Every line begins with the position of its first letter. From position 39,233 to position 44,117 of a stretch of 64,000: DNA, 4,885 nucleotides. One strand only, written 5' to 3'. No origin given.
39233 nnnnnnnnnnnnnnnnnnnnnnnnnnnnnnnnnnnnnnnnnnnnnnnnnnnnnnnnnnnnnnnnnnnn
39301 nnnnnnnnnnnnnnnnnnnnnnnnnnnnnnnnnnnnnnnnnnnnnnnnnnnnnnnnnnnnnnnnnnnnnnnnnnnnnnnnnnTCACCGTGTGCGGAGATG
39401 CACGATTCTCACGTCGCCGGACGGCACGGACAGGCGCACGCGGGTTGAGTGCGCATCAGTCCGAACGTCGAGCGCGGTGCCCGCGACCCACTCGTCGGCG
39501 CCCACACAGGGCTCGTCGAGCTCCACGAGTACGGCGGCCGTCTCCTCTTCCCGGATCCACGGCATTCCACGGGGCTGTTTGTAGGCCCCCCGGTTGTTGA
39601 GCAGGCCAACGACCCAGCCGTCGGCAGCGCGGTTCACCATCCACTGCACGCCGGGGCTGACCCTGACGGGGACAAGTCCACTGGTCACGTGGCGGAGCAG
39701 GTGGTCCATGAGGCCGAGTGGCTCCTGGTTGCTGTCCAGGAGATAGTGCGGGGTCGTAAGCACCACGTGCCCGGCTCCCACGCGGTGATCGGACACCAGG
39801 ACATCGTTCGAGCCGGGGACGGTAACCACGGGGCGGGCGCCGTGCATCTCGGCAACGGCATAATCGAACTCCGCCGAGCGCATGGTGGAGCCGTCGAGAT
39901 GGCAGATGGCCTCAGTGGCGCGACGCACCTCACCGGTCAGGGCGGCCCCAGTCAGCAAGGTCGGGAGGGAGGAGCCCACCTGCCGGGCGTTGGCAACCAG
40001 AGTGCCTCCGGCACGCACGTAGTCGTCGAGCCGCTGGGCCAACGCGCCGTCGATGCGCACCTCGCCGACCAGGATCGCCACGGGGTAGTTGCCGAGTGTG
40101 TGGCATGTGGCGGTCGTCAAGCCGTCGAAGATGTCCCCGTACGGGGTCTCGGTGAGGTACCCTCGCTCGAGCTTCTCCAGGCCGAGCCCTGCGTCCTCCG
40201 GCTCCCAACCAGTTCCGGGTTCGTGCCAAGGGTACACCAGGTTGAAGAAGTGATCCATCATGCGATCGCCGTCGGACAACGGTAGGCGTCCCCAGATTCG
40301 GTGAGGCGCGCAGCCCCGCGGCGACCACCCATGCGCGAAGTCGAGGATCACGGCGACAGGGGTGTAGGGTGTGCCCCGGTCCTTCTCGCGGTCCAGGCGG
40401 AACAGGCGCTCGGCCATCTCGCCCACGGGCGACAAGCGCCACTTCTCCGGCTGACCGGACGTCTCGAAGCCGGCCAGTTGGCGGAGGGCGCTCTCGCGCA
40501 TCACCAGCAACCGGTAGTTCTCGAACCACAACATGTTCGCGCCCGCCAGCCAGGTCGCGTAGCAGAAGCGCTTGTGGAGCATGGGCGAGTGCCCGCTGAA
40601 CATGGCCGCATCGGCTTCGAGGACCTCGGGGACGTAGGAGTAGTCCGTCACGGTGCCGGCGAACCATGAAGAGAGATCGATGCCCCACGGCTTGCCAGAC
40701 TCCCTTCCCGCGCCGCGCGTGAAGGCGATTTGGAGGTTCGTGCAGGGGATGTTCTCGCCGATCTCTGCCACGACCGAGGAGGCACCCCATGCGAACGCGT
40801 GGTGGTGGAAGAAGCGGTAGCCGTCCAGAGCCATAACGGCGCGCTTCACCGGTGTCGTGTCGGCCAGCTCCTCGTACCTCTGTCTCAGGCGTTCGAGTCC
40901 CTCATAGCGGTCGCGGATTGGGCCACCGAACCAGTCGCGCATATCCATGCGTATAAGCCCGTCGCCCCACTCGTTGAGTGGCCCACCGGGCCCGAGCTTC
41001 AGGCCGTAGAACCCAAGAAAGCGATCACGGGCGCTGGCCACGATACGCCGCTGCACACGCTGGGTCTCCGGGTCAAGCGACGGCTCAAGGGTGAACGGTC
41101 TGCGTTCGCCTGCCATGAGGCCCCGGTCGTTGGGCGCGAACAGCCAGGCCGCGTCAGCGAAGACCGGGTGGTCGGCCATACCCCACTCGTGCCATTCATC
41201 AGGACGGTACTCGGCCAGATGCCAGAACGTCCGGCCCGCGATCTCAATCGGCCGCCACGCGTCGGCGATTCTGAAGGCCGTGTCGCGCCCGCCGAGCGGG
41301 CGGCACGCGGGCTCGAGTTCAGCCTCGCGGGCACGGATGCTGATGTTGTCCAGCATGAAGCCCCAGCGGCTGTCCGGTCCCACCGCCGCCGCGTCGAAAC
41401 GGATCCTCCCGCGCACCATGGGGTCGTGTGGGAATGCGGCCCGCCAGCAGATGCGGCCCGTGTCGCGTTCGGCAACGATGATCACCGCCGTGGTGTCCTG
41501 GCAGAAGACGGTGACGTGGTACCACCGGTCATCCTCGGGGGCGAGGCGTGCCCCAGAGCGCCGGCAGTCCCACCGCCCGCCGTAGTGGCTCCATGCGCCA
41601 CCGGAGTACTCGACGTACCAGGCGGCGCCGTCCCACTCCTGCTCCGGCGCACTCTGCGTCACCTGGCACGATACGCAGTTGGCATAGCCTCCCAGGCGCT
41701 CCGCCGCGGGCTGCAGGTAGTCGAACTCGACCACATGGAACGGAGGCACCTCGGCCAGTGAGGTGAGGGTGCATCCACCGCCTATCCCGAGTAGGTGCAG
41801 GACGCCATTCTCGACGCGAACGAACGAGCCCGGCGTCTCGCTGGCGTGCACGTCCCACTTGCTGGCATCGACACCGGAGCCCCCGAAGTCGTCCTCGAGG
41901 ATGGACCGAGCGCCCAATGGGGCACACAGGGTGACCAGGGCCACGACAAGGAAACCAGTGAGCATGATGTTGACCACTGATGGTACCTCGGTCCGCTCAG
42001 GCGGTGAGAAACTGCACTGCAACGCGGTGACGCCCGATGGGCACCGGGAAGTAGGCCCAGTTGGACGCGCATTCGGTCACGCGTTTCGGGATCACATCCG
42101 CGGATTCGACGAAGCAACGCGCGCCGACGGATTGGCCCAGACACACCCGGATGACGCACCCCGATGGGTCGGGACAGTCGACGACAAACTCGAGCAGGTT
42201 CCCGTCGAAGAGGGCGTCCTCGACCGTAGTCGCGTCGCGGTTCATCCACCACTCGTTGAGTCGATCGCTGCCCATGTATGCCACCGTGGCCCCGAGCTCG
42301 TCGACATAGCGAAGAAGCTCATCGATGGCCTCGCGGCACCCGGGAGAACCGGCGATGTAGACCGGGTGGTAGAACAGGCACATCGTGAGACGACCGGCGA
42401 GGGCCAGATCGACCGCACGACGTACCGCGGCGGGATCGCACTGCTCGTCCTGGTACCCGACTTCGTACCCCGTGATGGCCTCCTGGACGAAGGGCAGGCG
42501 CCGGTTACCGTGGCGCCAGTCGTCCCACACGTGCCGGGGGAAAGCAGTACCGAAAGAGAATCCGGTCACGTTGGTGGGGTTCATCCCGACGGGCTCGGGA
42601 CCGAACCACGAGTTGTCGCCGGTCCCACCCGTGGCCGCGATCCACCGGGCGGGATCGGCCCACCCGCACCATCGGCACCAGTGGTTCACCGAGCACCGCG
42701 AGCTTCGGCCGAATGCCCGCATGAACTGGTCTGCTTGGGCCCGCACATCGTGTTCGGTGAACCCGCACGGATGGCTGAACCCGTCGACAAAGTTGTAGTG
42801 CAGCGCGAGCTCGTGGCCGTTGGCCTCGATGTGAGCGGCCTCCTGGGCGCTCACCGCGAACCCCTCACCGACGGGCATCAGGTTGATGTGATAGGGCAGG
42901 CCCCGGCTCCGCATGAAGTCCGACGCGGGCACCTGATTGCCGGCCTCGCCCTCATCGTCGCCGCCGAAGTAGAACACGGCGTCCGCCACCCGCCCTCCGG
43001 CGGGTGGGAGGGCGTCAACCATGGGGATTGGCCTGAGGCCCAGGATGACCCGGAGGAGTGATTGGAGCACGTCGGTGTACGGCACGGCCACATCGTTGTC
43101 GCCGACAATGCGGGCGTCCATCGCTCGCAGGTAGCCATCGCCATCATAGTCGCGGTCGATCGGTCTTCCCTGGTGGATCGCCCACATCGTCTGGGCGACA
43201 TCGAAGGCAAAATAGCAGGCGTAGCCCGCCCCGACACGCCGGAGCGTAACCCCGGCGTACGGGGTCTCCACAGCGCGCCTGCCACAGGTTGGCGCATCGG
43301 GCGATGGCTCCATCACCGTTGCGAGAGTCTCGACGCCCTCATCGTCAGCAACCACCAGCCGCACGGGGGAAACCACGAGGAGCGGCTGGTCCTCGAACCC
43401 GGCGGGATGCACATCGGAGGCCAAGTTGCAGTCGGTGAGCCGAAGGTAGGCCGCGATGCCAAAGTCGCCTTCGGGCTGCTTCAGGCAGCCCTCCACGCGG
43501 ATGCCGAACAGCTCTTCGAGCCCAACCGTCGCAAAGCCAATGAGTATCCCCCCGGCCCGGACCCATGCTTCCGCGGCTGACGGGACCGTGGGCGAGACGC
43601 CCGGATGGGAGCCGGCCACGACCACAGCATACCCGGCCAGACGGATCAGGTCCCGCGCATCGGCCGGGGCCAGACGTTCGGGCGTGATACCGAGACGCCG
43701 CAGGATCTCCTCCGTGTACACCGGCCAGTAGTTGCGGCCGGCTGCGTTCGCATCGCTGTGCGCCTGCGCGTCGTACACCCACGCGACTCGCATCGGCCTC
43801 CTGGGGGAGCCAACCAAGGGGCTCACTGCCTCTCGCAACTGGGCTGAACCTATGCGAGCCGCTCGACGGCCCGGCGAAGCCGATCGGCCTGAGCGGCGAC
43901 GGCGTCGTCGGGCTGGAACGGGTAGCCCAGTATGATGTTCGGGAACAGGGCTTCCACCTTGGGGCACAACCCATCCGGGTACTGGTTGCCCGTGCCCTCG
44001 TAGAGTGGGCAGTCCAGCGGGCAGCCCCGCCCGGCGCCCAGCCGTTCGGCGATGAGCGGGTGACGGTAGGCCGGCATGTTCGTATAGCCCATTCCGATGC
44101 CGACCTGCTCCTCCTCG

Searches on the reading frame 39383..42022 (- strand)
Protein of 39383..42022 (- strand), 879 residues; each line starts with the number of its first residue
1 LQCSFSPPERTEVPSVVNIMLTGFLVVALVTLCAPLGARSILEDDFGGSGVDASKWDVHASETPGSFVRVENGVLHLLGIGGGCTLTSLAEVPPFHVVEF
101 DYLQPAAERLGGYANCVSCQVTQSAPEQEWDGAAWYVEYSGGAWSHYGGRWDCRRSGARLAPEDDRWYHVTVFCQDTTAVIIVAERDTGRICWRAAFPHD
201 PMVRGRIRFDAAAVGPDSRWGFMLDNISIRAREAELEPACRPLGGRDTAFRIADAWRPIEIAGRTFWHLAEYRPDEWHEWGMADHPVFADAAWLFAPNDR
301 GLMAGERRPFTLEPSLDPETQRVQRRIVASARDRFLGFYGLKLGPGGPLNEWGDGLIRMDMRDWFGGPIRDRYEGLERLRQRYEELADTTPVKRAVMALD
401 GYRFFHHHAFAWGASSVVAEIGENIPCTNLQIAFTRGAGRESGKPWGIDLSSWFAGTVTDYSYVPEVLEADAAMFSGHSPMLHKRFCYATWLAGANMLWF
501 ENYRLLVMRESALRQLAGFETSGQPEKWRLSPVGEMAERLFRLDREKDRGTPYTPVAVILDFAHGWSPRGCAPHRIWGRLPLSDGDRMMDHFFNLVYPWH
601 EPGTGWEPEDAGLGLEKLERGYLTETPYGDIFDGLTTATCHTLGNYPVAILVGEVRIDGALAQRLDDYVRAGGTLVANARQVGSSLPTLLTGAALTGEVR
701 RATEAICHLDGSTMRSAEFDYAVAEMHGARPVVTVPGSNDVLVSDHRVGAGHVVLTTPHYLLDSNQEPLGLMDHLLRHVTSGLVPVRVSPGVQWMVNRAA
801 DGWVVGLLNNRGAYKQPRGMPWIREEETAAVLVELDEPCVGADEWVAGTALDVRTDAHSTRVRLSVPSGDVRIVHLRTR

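Call 15: search_protein_families(library=pfam, proteins=[window:39383-42022:-], max_evalue=0.001)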
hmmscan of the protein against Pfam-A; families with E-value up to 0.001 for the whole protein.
window:39383-42022:- (879 aa): 0 families

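Call 53: search_protein_families(library=pfam, proteins=[window:39383-42022:-], max_evalue=5)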
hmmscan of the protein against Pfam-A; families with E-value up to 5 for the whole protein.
window:39383-42022:- (879 aa): 2 families
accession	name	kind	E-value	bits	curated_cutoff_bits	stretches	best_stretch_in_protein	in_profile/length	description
PF22369.2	GLMA_2nd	-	0.17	12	27.7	1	635-676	38-79/138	GLMA-like, second domain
PF13709.12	DUF4159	-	0.29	11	25.9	1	646-710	52-89/202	Domain of unknown function (DUF4159)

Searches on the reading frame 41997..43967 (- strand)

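Call 3: search_protein_families(library=pfam, proteins=[window:41997-43967:-], max_evalue=0.01)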
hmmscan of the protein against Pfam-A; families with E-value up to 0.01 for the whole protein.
window:41997-43967:- (656 aa): 0 families

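Call 53: search_protein_families(library=pfam, proteins=[window:41997-43967:-], max_evalue=5)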
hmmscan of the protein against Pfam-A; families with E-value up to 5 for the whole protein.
window:41997-43967:- (656 aa): 1 family
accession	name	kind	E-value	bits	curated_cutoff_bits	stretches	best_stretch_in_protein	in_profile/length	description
PF08532.16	Glyco_hydro_42M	-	0.17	11.8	25.8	1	110-144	55-89/207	Beta-galactosidase trimerisation domain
